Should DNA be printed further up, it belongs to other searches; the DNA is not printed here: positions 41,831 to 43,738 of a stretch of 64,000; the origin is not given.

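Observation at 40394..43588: Three-gene DUF262-nuclease / 171-aa / two-TM-protein operon as a candidate defence system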

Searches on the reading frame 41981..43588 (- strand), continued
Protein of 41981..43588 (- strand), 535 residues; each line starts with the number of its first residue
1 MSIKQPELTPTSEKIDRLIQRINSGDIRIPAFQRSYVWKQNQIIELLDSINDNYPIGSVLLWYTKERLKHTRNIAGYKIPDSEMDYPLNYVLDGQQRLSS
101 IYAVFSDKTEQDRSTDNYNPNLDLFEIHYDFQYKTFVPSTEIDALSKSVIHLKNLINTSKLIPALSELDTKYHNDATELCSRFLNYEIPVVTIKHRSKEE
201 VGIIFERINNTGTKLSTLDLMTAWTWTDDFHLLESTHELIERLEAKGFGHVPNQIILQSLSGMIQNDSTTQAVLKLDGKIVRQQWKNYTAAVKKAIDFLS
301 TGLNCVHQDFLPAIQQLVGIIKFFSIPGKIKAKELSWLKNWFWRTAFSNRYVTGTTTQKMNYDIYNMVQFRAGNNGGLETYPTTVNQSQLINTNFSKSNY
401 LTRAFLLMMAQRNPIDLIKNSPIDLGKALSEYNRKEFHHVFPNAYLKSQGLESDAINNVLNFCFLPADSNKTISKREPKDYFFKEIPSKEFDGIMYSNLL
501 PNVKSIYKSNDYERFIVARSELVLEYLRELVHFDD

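Call 85: search_dna_similar(query=window:41981-43588:-, collection=plasmids, mode=protein, max_rows=12, max_evalue=1e-20)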
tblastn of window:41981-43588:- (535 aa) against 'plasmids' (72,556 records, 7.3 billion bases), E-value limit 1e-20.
Records with a match: 28; places in all: 28; records where one place covers at least 80% of the query: 17.
Best place of each record, by identity: <60% 28.
By first word of the organism name: Halobacterium 6; Agrobacterium 3; Nostoc 3; Sulfitobacter 2; Azospirillum 2; Paraburkholderia 1; Arthrobacter 1; Rhizobium 1; Pseudosulfitobacter 1; Roseinatronobacter 1; and 7 more.
By predicted mobility (MOB-suite, as given by PLSDB): non-mobilizable 15; conjugative 10; mobilizable 3.
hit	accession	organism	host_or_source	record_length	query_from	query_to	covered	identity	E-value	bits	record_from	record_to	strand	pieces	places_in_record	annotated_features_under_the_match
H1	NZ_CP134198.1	Paraburkholderia sp. FT54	single cell,Rhizosphere soil of Tomato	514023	15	530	96%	34.5%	2e-92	316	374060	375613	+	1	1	DUF262 domain-containing protein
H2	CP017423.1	Arthrobacter sp. ZXY-2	whole organism,soil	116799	10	530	97%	33.2%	2e-80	281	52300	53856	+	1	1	hypothetical protein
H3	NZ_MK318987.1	Rhizobium rhizogenes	-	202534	15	523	95%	32.0%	1e-76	270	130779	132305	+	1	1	DUF262 domain-containing protein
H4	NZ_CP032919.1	Agrobacterium tumefaciens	-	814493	15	481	87%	33.9%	7e-76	311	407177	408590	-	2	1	DUF262 domain-containing protein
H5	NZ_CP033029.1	Agrobacterium tumefaciens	-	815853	15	481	87%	33.8%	1e-88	305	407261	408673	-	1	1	DUF262 domain-containing protein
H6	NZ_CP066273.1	Agrobacterium tumefaciens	-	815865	15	481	87%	33.8%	1e-88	305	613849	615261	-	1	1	DUF262 domain-containing protein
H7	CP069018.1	Pseudosulfitobacter pseudonitzschiae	-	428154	10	531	98%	28.7%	8e-55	206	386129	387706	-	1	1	DUF262 domain-containing protein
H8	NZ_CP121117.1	Roseinatronobacter sp. S2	cell culture,Alkaline Spring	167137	6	532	99%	26.5%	6e-44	174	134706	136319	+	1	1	DUF262 domain-containing protein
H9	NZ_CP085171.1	Sulfitobacter sp. DSM 110093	cell culture,Sediment from the Channel ...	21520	10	531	98%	26.6%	9e-51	194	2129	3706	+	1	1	DUF262 domain-containing protein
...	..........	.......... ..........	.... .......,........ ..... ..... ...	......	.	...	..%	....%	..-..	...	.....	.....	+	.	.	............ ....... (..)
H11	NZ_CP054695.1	Nostoc edaphicum CCNP1411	-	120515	15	525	96%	26.3%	4e-28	127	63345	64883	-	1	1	DUF262 domain-containing protein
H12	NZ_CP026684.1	Nostoc sp. 'Peltigera membranacea cyanobiont' N6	Lichen thallus,Peltigera membranacea ...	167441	15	525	96%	25.8%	7e-29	129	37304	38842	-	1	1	DUF262 domain-containing protein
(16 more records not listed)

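Call 86: get_annotated_region(hit=H1, flank=4000)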
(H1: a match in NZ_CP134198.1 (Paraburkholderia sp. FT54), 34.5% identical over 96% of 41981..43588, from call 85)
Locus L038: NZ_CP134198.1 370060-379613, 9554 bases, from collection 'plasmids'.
description: Paraburkholderia sp. FT54 plasmid unnamed1, complete sequence
organism: Paraburkholderia sp. FT54 (NCBI taxid 3074437)
taxonomy: Bacteria; Pseudomonadota; Betaproteobacteria; Burkholderiales; Burkholderiaceae; Paraburkholderia; Paraburkholderia sp. FT54
host: -; source: single cell,Rhizosphere soil of Tomato; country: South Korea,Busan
typing (MOB-suite, as given by PLSDB): non-mobilizable; mating-pair formation MPF_T
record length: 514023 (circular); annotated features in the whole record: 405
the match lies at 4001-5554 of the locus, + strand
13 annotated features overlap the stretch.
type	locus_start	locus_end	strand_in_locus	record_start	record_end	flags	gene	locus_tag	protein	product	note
CDS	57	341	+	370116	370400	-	-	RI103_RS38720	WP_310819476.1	hypothetical protein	-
CDS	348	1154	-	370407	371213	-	-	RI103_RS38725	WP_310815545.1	IS5 family transposase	-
CDS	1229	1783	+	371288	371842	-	-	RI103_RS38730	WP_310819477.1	hypothetical protein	-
CDS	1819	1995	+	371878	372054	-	-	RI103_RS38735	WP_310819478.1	hypothetical protein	-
CDS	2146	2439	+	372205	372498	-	-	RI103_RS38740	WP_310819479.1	DUF6232 family protein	-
CDS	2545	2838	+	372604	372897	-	-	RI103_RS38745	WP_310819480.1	H-NS histone family protein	-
CDS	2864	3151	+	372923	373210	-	-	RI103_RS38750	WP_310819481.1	hypothetical protein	-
CDS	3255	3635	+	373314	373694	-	-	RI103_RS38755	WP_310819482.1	hypothetical protein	-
CDS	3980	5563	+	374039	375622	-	-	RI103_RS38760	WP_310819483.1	DUF262 domain-containing protein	-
CDS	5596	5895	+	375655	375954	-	-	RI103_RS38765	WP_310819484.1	hypothetical protein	-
CDS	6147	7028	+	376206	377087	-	-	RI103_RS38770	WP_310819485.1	HNH endonuclease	-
CDS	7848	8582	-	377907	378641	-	-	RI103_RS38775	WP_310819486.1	hypothetical protein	-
CDS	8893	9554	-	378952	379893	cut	-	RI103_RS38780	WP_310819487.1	hypothetical protein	-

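Call 87: get_annotated_region(hit=H3, flank=4000)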
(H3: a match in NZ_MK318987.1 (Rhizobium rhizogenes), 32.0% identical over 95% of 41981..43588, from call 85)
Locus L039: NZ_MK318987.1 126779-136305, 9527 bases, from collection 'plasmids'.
description: Rhizobium rhizogenes strain C6.5 plasmid pC6.5b, complete sequence
organism: Rhizobium rhizogenes (NCBI taxid 359)
taxonomy: Bacteria; Pseudomonadota; Alphaproteobacteria; Hyphomicrobiales; Rhizobiaceae; Rhizobium; Rhizobium rhizogenes
host: -; source: -; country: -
typing (MOB-suite, as given by PLSDB): non-mobilizable; mating-pair formation MPF_T
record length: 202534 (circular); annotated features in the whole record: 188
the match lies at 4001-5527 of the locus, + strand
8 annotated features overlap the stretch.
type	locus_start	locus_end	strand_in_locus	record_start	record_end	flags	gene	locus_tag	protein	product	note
CDS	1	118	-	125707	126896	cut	-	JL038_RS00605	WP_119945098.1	IS3 family transposase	-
CDS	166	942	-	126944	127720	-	tcmP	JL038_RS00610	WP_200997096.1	three-Cys-motif partner protein TcmP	-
CDS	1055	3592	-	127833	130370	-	-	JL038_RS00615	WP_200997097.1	DEAD/DEAH box helicase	-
CDS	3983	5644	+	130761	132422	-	-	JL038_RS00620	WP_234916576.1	DUF262 domain-containing protein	-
CDS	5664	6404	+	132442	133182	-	-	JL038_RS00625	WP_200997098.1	DUF5677 domain-containing protein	-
CDS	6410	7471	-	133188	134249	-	-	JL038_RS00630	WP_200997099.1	RHE_PE00001 family protein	-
CDS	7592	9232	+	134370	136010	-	-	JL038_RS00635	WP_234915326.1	Mu transposase C-terminal domain-containing protein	-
CDS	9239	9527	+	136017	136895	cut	-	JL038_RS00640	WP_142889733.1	TniB family NTP-binding protein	-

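Call 88: get_annotated_region(hit=H9, flank=4000)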
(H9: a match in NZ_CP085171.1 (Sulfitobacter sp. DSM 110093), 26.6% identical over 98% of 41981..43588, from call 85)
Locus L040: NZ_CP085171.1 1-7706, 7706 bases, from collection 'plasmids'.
description: Sulfitobacter sp. DSM 110093 plasmid pDSM110093_d, complete sequence
organism: Sulfitobacter sp. DSM 110093 (NCBI taxid 2883127)
taxonomy: Bacteria; Pseudomonadota; Alphaproteobacteria; Rhodobacterales; Roseobacteraceae; Sulfitobacter; Sulfitobacter sp. DSM 110093
host: -; source: cell culture,Sediment from the Channel Sea by Roscoff; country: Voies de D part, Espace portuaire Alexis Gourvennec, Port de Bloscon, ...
typing (MOB-suite, as given by PLSDB): non-mobilizable
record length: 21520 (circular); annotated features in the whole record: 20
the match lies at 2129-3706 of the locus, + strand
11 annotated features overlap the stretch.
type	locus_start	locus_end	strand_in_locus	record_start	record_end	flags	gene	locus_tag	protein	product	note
CDS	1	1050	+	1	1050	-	-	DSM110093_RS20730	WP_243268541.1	replication initiator protein A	-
CDS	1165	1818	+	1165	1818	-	-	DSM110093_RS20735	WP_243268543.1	ParA family protein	-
CDS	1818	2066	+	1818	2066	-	-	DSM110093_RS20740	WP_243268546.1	hypothetical protein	-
CDS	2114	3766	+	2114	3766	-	-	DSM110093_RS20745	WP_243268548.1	DUF262 domain-containing protein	-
CDS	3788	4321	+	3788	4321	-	-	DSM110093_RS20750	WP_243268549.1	hypothetical protein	-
CDS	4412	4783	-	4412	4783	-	-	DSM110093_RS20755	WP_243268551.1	hypothetical protein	-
CDS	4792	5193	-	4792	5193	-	-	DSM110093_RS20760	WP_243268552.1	hypothetical protein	-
CDS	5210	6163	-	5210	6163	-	-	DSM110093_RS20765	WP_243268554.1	relaxase/mobilization nuclease domain-containing protein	-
CDS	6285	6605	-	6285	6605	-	mobC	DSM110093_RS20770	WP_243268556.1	plasmid mobilization relaxosome protein MobC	-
CDS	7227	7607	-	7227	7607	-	-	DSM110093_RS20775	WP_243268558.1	histidine kinase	-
CDS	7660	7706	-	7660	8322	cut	-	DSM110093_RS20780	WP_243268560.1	hypothetical protein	-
